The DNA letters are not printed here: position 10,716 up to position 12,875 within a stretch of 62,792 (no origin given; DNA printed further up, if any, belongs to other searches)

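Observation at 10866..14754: Stand-alone overlapping operon of an enlarged NurA-like nuclease and a HerA-like ATPase: candidate undescribed repair or defence module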

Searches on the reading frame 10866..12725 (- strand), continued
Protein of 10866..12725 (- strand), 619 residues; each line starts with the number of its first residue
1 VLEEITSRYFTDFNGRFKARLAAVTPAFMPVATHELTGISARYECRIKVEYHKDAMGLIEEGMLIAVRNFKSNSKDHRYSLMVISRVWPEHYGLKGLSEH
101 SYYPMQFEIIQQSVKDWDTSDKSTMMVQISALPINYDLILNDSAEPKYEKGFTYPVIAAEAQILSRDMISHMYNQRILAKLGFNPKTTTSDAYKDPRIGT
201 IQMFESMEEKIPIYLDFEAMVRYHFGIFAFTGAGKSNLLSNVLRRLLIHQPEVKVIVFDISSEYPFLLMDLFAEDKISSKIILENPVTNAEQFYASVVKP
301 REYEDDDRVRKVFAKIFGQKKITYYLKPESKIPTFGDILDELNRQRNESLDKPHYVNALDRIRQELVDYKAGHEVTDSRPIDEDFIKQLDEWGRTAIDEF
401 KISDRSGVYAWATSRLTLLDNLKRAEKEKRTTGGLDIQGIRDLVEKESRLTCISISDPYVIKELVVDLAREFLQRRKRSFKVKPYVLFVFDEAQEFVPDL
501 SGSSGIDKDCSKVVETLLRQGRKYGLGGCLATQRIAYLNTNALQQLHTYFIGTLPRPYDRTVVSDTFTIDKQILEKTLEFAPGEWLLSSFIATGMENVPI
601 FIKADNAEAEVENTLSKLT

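Call 84: search_solved_structures(query=A3, max_evalue=0.00001, show_alignments=2)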
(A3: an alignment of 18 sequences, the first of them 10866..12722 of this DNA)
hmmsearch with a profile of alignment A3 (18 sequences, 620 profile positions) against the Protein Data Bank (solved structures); distinct sequences matched with E-value up to 0.00001: 8.
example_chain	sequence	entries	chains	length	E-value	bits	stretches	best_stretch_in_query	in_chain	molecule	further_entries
8wiv_A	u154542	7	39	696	1.4e-18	69.9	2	134-265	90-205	Helicase HerA central domain-containing protein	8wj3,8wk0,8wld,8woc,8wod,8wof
9x1l_A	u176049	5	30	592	8.4e-17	64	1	208-267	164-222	DNA helicase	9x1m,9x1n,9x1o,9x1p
4d2i_A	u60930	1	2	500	7.7e-16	60.8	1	404-566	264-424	HERA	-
8xau_A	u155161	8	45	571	1.5e-15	59.9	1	208-564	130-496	ATP-binding protein | HerA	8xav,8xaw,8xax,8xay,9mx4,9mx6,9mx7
8yho_A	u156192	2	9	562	4.4e-14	55.1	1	209-560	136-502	DUF87 domain-containing protein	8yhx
8j4u_M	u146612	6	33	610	3.6e-13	52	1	205-266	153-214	Nucleoside triphosphate hydrolase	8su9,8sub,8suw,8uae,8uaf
9c1m_M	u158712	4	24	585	1.5e-12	50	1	206-561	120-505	ATP-binding protein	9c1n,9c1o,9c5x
8ziq_M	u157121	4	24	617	1.1e-11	47.1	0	462-564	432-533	HerA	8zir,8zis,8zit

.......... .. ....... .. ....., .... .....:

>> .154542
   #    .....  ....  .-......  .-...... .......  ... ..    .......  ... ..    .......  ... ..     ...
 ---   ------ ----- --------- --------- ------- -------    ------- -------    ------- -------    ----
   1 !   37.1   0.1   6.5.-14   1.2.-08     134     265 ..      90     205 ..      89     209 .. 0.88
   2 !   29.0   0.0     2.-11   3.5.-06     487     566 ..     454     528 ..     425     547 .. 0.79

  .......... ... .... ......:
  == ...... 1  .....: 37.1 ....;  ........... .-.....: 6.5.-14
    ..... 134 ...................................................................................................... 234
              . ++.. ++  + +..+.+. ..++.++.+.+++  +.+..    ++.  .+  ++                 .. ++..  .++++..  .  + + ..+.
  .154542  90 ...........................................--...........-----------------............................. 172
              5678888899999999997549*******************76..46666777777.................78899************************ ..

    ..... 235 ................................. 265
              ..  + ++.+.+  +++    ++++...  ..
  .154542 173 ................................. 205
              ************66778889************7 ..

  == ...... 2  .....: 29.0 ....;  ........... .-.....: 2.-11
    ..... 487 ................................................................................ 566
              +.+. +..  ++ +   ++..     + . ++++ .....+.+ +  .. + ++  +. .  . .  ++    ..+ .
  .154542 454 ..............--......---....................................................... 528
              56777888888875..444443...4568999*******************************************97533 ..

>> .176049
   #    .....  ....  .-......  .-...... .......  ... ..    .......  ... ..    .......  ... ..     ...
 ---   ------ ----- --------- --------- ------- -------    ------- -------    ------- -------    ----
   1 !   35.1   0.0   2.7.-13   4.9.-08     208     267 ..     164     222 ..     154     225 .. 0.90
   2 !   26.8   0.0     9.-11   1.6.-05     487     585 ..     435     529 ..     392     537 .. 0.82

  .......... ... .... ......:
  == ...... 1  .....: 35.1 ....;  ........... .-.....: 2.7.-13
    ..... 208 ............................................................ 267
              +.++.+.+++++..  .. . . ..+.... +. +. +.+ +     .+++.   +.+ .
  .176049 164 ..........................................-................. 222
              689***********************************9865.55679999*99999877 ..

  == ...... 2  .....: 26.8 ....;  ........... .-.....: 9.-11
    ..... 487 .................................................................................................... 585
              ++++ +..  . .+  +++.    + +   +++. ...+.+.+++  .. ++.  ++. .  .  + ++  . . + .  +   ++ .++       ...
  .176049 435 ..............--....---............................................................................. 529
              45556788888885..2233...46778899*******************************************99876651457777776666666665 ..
